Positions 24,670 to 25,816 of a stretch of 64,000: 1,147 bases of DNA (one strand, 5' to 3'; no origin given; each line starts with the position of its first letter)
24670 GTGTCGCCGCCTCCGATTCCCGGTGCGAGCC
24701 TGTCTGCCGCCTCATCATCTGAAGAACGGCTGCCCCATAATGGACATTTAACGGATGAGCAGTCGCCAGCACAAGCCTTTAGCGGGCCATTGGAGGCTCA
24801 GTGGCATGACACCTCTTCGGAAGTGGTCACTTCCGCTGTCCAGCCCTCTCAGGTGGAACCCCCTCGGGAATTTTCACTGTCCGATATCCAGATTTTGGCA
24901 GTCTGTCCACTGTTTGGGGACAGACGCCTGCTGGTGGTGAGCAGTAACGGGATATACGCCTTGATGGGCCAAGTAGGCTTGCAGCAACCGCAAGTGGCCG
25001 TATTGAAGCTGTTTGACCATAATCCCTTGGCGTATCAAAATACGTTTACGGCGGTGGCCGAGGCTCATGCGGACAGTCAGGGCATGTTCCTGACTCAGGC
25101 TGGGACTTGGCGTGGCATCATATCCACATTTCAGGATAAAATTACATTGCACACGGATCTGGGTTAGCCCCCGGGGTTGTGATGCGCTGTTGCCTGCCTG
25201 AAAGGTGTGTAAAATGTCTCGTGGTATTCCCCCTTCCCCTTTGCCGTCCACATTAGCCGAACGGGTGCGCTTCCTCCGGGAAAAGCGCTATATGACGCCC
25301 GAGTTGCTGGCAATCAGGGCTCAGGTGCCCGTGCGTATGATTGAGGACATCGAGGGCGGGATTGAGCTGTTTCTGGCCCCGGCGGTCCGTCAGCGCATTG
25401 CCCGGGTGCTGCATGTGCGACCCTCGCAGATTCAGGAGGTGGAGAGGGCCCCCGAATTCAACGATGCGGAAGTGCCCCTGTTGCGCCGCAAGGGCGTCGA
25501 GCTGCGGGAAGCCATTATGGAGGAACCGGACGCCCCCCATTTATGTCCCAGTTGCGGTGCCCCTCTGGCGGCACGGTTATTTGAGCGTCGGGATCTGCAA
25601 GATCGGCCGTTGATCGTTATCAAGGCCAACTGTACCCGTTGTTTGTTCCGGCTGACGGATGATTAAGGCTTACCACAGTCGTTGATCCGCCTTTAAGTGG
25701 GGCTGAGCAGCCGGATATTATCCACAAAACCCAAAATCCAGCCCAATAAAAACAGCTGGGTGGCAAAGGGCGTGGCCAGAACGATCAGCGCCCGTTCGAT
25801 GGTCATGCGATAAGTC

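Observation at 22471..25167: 898-aa acidic intrinsically disordered protein studded with DPF and FDF short motifs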

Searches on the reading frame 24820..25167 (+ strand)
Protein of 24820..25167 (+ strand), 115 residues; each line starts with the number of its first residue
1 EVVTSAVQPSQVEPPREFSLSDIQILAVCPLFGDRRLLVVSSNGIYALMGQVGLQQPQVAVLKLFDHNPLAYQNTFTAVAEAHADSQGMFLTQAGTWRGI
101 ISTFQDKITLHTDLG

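Call 6: search_protein_families(library=pfam, proteins=[window:24820-25167:+], max_evalue=0.1)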
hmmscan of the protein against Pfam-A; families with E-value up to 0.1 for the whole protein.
window:24820-25167:+ (115 aa): 1 family
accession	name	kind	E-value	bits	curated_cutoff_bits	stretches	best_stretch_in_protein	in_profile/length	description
PF04347.18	FliO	-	0.086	13.4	22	1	20-78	19-74/91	Flagellar biosynthesis protein, FliO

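Call 7: search_protein_families(library=ncbifam, proteins=[window:24820-25167:+], max_evalue=0.1)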
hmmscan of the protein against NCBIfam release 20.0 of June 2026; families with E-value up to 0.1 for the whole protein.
window:24820-25167:+ (115 aa): 0 families

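Call 17: search_solved_structures(query=A2, max_evalue=10)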
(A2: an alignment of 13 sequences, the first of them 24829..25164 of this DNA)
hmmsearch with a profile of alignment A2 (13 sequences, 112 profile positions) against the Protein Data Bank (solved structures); distinct sequences matched with E-value up to 10: 4.
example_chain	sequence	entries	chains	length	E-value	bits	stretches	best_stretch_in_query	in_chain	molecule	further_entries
2qvc_A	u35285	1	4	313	1.2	12.6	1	20-93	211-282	Sugar ABC transporter, periplasmic sugar-binding protein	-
2h3h_A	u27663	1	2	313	1.2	12.6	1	20-93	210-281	Sugar ABC transporter, periplasmic sugar-binding protein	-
3c6q_B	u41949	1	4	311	1.2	12.5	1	20-93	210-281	Sugar ABC transporter, periplasmic sugar-binding protein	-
9nwi_Y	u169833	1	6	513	1.9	11.9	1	19-82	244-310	Capsid and scaffold protein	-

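Call 22: predict_structure(alignment_id=A2)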
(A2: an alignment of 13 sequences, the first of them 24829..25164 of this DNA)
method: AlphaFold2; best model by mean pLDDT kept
length: 112 residues; sequences in the alignment: 13
mean_pLDDT: 84.1   pTM: 0.75
mean pLDDT of the five models: 84.1, 83.8, 81.1, 66.1, 63.7
residues with pLDDT >= 90: 66; 70-90: 27; 50-70: 8; < 50: 11
segments of 3 or more residues with pLDDT < 50: 1-3, 10-16
pLDDT, mean of each block of 10 residues (from residue 1): 50 55 92 93 94 90 91 89 86 95 91 88
secondary structure, 60 per line:
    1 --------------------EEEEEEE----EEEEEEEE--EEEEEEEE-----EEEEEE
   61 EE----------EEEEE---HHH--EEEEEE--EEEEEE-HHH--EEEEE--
elements in order: E21-27 E32-39 E42-49 E55-62 E73-77 E86-91 E94-99 E106-110
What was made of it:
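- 24868..25164 (+): C-terminal all-beta domain (residues ~800-898). AF2 gives pLDDT 84 (about 90 in the core), pTM 0.75 and eight strands (call 22).
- On PopZ: The AF2 model of the C-terminus has eight strands and no helix of 4 or more residues (call 22).
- Closest known: HubP / FimV and PopZ polar organising proteins. Different: The C-terminal domain is all-beta (call 22).
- Checked: The C-terminal non-repetitive domain is real: AF2 gives pLDDT about 90 for residues ~806-898 (call 22).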

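Call 25: fold_search(model_id=the predicted structure, library=pdb)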
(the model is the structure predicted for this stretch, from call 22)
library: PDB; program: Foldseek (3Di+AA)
matches with E <= 10: 366; with E <= 0.001: 0
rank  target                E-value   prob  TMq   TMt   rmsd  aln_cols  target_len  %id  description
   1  5ius_A                1.3e-01  0.10  0.18  0.18  13.7       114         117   13  Crystal structure of human PD-L1 in complex with high affinity PD-1 mutant (released 2016-09-28)
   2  8vam_G                2.6e-01  0.14  0.19  0.12  11.8       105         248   10  Structure of the E. coli clamp loader bound to the beta clamp in a Semi-Open conformation (released 2024-03-27)
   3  8tvd_C                3.0e-01  0.41  0.28  0.17   7.4        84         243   15  Fab 221-11 in complex with OspA (released 2024-08-28)
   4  3f3f_B                5.2e-01  0.35  0.30  0.16   6.7       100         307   12  Crystal structure of the nucleoporin pair Nup85-Seh1, space group P21 (released 2009-04-07)
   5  8tvj_E                6.1e-01  0.23  0.26  0.16   7.8        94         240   15  Fab 227-1 in complex with OspA (released 2024-08-28)
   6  1r9n_B                7.6e-01  0.57  0.41  0.08   6.5       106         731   11  Crystal Structure of human dipeptidyl peptidase IV in complex with a decapeptide (tNPY) at 2.3 Ang. Resolution (released 2005-03-29)
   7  2i44_A                7.6e-01  0.07  0.14  0.06  11.4        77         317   14  Crystal structure of serine-threonine phosphatase 2C from Toxoplasma gondii (released 2006-08-29)
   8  3ccb_B                8.0e-01  0.54  0.40  0.08   6.7       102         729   11  Crystal Structure of Human DPP4 in complex with a benzimidazole derivative (released 2008-10-21)
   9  8tuz_A                8.0e-01  0.20  0.27  0.16   7.7        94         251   15  Fab 857-2 in complex with OspA (released 2024-08-28)
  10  4bp8_A                8.4e-01  0.30  0.35  0.08   7.3       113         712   11  Oligopeptidase B from Trypanosoma brucei - open form (released 2014-02-12)
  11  8asv_A                8.9e-01  0.33  0.37  0.06  10.2       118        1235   11  Cryo-EM structure of yeast Elongator complex (released 2022-12-07)
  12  8so0_B                8.9e-01  0.13  0.25  0.08  12.1       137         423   11  Cryo-EM structure of the PP2A:B55-FAM122A complex (released 2023-10-25)
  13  9mzw_B                8.9e-01  0.11  0.23  0.08  14.6       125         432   10  PP2A-B55 holoenzyme (released 2025-09-10)
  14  3hfq_A                9.4e-01  0.18  0.26  0.13   7.7        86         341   14  Crystal structure of the lp_2219 protein from Lactobacillus plantarum. Northeast Structural Genomics Consortium Target (released 2009-05-26)
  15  9gaw_A                9.4e-01  0.14  0.27  0.04  15.1       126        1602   13  High-resolution structure of the Anaphase-promoting complex/cyclosome (APC/C) bound to co-activator Cdh1 (released 2024-08-14)
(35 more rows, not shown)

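Call 26: search_protein_representatives(alignment_id=A2)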
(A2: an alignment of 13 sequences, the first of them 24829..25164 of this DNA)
Query: 13 sequences, 112 profile positions. Proteins with E-value up to 0.001 (for the whole library): 82; up to 1e-10: 61; up to 1e-30: 36. The best 82 are listed.
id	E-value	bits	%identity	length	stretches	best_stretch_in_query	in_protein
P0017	4.8e-53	194.2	-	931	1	3-112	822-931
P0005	8.0e-52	190.3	-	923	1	3-112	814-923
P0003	8.3e-52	190.2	-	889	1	3-112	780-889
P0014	1.3e-51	189.6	-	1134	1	6-112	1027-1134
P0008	2.4e-51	188.8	-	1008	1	3-112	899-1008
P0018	2.8e-51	188.5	-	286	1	5-112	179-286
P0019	3.0e-51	188.5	-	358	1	3-112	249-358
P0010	4.1e-51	188.0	-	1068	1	5-112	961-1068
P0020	1.0e-50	186.7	-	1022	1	3-112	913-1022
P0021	1.2e-50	186.5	-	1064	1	8-112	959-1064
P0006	1.3e-50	186.4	-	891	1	5-112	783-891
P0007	1.5e-50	186.2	-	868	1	3-112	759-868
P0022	2.4e-50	185.5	-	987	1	4-112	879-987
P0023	6.2e-50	184.2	-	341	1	8-112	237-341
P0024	1.3e-49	183.2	-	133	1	6-112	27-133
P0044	2.6e-24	101.7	-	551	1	8-111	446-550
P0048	3.4e-19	85.2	-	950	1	7-111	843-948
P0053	4.1e-17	78.5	-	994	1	9-111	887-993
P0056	5.6e-14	68.4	-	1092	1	5-111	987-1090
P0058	8.7e-13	64.6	-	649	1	16-112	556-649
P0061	1.4e-11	60.7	-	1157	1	15-107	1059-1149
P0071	1.2e-08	51.2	-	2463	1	7-110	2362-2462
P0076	5.9e-08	49.0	-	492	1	4-111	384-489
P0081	7.0e-06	42.3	-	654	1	16-111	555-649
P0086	4.1e-04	36.6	-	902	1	20-111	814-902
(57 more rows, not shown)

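Call 29: find_related_loci(query=A2, collection=genome_contigs, flank=8000)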
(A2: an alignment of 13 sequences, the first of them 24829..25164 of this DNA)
Query A2 (112 aa) in genome_contigs; peptide patterns used: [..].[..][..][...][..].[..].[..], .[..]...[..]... (x = any residue, [..] = any of these).
76 stretches matched a pattern; 9 encode a relative of the query (tblastn E <= 1e-3); 9 distinct loci.
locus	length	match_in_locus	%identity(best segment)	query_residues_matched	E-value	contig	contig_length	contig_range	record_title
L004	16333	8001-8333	93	2-112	5e-70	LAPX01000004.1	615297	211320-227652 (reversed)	Vampirovibrio chlorellavorus isolate NCIMB 11383 contig_4, whole genome shotgun sequence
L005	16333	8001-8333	93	2-112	5e-70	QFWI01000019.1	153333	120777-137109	MAG: Vampirovibrio chlorellavorus isolate Vc_AZ_2 Contig19, whole genome shotgun sequence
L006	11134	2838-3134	64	14-112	4e-45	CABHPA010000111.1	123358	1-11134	MAG: Candidatus Melainabacteria bacterium isolate Melainabacteria_sp_nbed3b74 genome assembly, contig: NODE_466_length_1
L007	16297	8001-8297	69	14-112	9e-43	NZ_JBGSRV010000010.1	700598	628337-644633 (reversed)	MAG: Vampirovibrio sp. isolate JTS-AC367 k141_2988760, whole genome shotgun sequence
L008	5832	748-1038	63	16-112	8e-42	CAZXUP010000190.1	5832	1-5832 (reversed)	MAG TPA_asm: uncultured Vampirovibrionales bacterium isolate SRP344714_co2_442 genome assembly, contig: NODE_35995_lengt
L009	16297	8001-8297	60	14-112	6e-41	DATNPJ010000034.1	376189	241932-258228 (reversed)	MAG TPA_asm: Coleofasciculaceae cyanobacterium isolate SMAG_U16478 k141_519557, whole genome shotgun sequence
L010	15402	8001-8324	60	6-112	2e-40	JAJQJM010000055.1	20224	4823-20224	MAG: Vampirovibrio sp. isolate C_No_T20_B_bin.46 scaffold_1707, whole genome shotgun sequence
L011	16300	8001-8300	60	13-112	3e-40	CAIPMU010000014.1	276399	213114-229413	MAG: Vampirovibrio chlorellavorus isolate Umea1_bin-2013 genome assembly, contig: bin-2013:14/20, whole genome shotgun s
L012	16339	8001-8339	49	1-112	6e-34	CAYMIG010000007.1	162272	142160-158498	MAG TPA_asm: uncultured Vampirovibrionales bacterium isolate SRP290908_co2_77 genome assembly, contig: NODE_69_length_16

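Call 35: list_cluster_members(proteins=[P0044, P0048, P0053, P0056, P0058, P0061, P0071, P0076, P0081, P0086])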
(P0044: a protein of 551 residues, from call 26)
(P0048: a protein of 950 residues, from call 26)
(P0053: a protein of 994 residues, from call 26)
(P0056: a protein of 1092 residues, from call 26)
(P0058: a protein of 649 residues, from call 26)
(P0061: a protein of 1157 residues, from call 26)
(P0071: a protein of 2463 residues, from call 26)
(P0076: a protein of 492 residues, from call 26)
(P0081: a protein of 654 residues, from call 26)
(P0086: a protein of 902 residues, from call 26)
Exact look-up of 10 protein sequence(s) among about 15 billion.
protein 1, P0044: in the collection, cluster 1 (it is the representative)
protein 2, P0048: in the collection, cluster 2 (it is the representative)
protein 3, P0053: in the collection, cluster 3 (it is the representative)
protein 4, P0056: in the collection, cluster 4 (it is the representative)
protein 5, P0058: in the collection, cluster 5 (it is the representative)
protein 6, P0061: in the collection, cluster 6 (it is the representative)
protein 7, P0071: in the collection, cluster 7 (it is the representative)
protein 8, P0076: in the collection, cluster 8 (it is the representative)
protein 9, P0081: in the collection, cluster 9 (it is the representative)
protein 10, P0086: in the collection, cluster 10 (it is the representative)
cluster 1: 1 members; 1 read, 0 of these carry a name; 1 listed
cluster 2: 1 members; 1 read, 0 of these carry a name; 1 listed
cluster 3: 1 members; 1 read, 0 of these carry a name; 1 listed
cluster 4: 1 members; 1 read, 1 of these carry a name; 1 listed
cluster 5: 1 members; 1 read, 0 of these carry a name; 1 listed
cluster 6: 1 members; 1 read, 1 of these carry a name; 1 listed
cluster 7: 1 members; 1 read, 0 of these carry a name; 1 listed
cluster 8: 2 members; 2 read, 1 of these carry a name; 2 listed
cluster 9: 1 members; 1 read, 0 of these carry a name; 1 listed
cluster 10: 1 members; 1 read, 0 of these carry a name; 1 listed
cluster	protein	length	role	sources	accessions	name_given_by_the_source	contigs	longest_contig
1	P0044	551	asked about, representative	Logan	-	-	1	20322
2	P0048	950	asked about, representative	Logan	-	-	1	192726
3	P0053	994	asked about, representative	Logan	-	-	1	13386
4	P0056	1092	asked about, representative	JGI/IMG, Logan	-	hypothetical protein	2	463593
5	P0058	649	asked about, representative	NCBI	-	-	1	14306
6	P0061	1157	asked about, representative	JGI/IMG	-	hypothetical protein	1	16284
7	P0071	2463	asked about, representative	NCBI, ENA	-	-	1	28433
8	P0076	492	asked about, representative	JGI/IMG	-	hypothetical protein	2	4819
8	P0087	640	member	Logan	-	-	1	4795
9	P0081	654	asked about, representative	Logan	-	-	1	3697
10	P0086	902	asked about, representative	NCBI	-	-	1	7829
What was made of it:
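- Tried and rejected: The cluster look-up of ten distant members gave no organism names (call 35).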

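Call 36: find_encoding_contigs(protein=P0071, flank=8000, max_places=1)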
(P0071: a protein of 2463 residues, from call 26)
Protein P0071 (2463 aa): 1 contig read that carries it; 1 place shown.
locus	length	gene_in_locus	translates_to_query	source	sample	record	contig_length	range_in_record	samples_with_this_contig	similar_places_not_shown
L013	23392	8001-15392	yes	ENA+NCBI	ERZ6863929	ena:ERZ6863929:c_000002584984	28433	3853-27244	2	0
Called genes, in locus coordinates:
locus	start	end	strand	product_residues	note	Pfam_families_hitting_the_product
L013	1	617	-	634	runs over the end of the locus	PF00664:ABC_membrane, PF00005:ABC_tran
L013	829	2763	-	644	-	-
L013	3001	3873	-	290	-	PF00581:Rhodanese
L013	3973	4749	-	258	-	-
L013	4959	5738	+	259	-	PF00092:VWA, PF13519:VWA_2 (weak)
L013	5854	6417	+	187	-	-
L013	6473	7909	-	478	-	-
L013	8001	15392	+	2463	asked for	-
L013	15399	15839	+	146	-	PF13560:HTH_31 (weak), PF01381:HTH_3 (weak)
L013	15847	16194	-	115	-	-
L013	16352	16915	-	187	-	PF01765:RRF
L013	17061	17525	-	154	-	PF02675:AdoMet_dc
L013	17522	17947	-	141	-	PF02675:AdoMet_dc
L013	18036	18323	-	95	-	-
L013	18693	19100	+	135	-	-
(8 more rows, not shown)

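Call 37: find_encoding_contigs(protein=P0056, flank=8000, max_places=1)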
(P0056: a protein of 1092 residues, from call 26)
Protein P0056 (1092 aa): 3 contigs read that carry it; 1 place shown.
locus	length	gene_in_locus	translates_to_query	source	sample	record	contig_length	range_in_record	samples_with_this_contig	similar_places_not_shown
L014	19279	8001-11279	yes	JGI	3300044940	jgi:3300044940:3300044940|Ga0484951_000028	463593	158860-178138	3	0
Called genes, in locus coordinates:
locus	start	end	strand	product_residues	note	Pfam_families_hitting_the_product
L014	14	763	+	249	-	-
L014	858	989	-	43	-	-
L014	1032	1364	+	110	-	-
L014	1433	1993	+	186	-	-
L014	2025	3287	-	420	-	PF00155:Aminotran_1_2, PF01041:DegT_DnrJ_EryC1, PF00266:Aminotran_5 (faint)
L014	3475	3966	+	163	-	PF01451:LMWPc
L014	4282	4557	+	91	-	-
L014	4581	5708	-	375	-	PF01380:SIS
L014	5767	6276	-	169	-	-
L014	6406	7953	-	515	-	-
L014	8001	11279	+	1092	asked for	-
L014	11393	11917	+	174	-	PF13560:HTH_31 (weak)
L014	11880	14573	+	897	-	PF01074:Glyco_hydro_38N, PF09261:Alpha-mann_mid, PF07748:Glyco_hydro_38C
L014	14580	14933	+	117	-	-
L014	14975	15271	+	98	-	-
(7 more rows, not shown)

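Call 86: fold_search(model_id=the predicted structure, library=viral)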
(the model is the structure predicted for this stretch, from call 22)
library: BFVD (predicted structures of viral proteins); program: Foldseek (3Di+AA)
matches with E <= 10: 688; with E <= 0.001: 0
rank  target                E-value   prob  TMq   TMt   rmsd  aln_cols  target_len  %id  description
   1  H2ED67                5.6e-02  0.98  0.43  0.14   6.3        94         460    8  Putative BTB_POZ domain-containing protein [Moumouvirus sp. 'Monve']
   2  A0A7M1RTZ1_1          1.1e-01  0.77  0.37  0.08  10.6       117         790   12  Stabilization protein [uncultured phage cr131_1]
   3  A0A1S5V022            1.2e-01  0.96  0.46  0.14   6.4       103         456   12  (no name in the UniProt tables at hand)
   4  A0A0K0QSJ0            1.3e-01  0.21  0.23  0.07  18.2       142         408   11  Long tail fiber protein Gp37 [Citrobacter phage IME-CF2]
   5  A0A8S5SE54            1.5e-01  0.84  0.40  0.13   5.8       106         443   13  Uncharacterized protein [Caudovirales sp. ctrNG92]
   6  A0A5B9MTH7            1.9e-01  0.93  0.28  0.34   6.6        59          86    7  (no name in the UniProt tables at hand)
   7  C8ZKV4                2.0e-01  0.25  0.25  0.15  10.4       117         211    9  Uncharacterized protein [Pseudomonas phage LIT1]
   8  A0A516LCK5            2.3e-01  0.57  0.31  0.08   6.3       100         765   11  (no name in the UniProt tables at hand)
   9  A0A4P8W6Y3            2.4e-01  0.94  0.32  0.35  11.6        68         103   19  (no name in the UniProt tables at hand)
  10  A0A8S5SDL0            2.5e-01  0.28  0.23  0.24   7.0       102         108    9  Uncharacterized protein [Siphoviridae sp. ctt1f11]
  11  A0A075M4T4            2.7e-01  0.63  0.24  0.32   4.2        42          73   21  Uncharacterized protein [Bacillus phage Riley]
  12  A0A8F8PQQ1            2.8e-01  0.33  0.30  0.14   7.5       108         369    8  Transmembrane protein [Clandestinovirus]
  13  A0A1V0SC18            3.0e-01  0.57  0.32  0.12   8.1       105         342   13  Uncharacterized protein [Catovirus CTV1]
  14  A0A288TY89            3.1e-01  0.35  0.29  0.25  14.7       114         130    7  Uncharacterized protein [Enterococcus phage EFP01]
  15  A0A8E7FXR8            3.9e-01  0.95  0.35  0.55   3.0        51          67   10  (no name in the UniProt tables at hand)
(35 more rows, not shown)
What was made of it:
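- Tried and rejected: The weak hits with TM about 0.4 were to beta-propeller blades (DPP4, DDB1, eIF3b, a viral BTB-Kelch) (calls 25, 86).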

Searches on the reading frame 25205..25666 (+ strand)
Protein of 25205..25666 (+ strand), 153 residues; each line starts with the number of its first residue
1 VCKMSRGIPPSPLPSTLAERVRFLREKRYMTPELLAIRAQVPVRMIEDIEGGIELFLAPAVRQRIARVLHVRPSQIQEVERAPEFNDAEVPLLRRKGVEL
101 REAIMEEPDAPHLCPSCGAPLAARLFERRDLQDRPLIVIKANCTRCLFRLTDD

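Call 6: search_protein_families(library=pfam, proteins=[window:25205-25666:+], max_evalue=0.1)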
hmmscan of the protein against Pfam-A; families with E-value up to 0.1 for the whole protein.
window:25205-25666:+ (153 aa): 5 families
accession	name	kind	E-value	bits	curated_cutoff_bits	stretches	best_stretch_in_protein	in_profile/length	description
PF13560.12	HTH_31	-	0.00024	21.8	27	1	17-76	2-61/64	Helix-turn-helix domain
PF21349.2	RUBY_RBDX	-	0.0093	15.8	26.5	1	104-120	9-25/30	Rubrerythrin, rubredoxin-like domain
PF13413.12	HTH_25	-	0.016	15.5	24.6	0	24-52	5-33/62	Helix-turn-helix domain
PF24042.1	DUF7351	-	0.036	14.3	31.2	1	113-150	68-104/177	Domain of unknown function (DUF7351)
PF09723.15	Zn_ribbon_8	-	0.088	13.3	34.4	1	104-125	21-40/41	Zinc ribbon domain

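Call 7: search_protein_families(library=ncbifam, proteins=[window:25205-25666:+], max_evalue=0.1)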
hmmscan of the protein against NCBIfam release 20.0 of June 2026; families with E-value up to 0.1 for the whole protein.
window:25205-25666:+ (153 aa): 3 families
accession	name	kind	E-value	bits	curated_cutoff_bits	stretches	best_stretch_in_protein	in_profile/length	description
NF006015.0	PRK08154.1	subfamily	9.6e-05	21.7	204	1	12-81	26-94/314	anaerobic benzoate catabolism transcriptional regulator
TIGR03070.1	couple_hipB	subfamily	0.0073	16.2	71.65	1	16-52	2-38/58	type II toxin-antitoxin system Y4mF family antitoxin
TIGR02605.1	CxxC_CxxC_SSSS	subfamily_domain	0.033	14.3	31.3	1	105-127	21-42/52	FmdB family zinc ribbon protein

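Call 21: search_protein_families(library=pfam, proteins=[window:25205-25666:+], max_evalue=10)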
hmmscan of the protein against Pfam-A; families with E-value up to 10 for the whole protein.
window:25205-25666:+ (153 aa): 5 families
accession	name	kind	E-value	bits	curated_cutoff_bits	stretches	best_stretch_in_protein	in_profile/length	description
PF13560.12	HTH_31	-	0.00024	21.8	27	1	17-76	2-61/64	Helix-turn-helix domain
PF21349.2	RUBY_RBDX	-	0.0093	15.8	26.5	1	104-120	9-25/30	Rubrerythrin, rubredoxin-like domain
PF13413.12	HTH_25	-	0.016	15.5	24.6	1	24-52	5-33/62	Helix-turn-helix domain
PF24042.1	DUF7351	-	0.036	14.3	31.2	1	113-150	68-104/177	Domain of unknown function (DUF7351)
PF09723.15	Zn_ribbon_8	-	0.088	13.3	34.4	1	104-125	21-40/41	Zinc ribbon domain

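Call 84: search_protein_families(library=pfam, alignment_id=A4, max_evalue=0.1)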
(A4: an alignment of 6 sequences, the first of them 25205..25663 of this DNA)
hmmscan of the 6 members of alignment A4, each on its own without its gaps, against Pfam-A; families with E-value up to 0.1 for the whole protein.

A. member 1, window:25205-25663:+ (153 aa): 5 families
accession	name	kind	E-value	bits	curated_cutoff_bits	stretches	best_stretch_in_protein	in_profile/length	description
PF13560.12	HTH_31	-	0.00024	21.8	27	1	17-76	2-61/64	Helix-turn-helix domain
PF21349.2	RUBY_RBDX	-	0.0093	15.8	26.5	1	104-120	9-25/30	Rubrerythrin, rubredoxin-like domain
PF13413.12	HTH_25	-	0.016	15.5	24.6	0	24-52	5-33/62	Helix-turn-helix domain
PF24042.1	DUF7351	-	0.036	14.3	31.2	1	113-150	68-104/177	Domain of unknown function (DUF7351)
PF09723.15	Zn_ribbon_8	-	0.088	13.3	34.4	1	104-125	21-40/41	Zinc ribbon domain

B. families by the number of members that match (of 6 scanned): 20 families
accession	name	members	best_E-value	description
PF13560.12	HTH_31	6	1.5e-07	Helix-turn-helix domain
PF13413.12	HTH_25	6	0.00046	Helix-turn-helix domain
PF24042.1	DUF7351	5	0.017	Domain of unknown function (DUF7351)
PF01381.28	HTH_3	4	2e-07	Helix-turn-helix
PF12844.13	HTH_19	3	0.00021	Helix-turn-helix domain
PF25164.1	CoiA_N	2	0.0011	Competence protein CoiA, N-terminal domain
PF06827.20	zf-FPG_IleRS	2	0.0017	Zinc finger found in FPG and IleRS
PF21344.3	Zn_ribbon_LysW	1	0.0071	Alpha-aminoadipate carrier protein LysW-like, globular domain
PF12773.13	DZR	1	0.0075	Double zinc ribbon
PF21349.2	RUBY_RBDX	1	0.0093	Rubrerythrin, rubredoxin-like domain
PF14803.11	Zn_ribbon_Nudix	1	0.017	Nudix N-terminal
PF05129.18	Zn_ribbon_Elf1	1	0.022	Transcription elongation factor Elf1 like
PF23548.1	Zn_ribbon_FGT1_2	1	0.024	FORGETTER1 second zinc ribbon domain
PF23499.1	YnfU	1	0.036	YnfU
PF13374.12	TPR_10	1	0.046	Tetratricopeptide repeat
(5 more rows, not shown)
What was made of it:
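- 25205..25666 (+): Co-directional 153-aa XRE-type HTH plus CxxC...CxxC zinc-ribbon protein (the likely start is the ATG at 25214), the co-conserved partner gene. HTH_31, HTH_3 and HTH_25 hits in 6 of 6 members (calls 6, 84).
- On LysW-type amino-group carrier protein (considered for the HTH/zinc-ribbon neighbour): One of six members hits Zn_ribbon_LysW at E=0.007 (call 84).
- One HTH/zinc-ribbon member weakly matches the LysW zinc-ribbon model (E=0.007, call 84).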
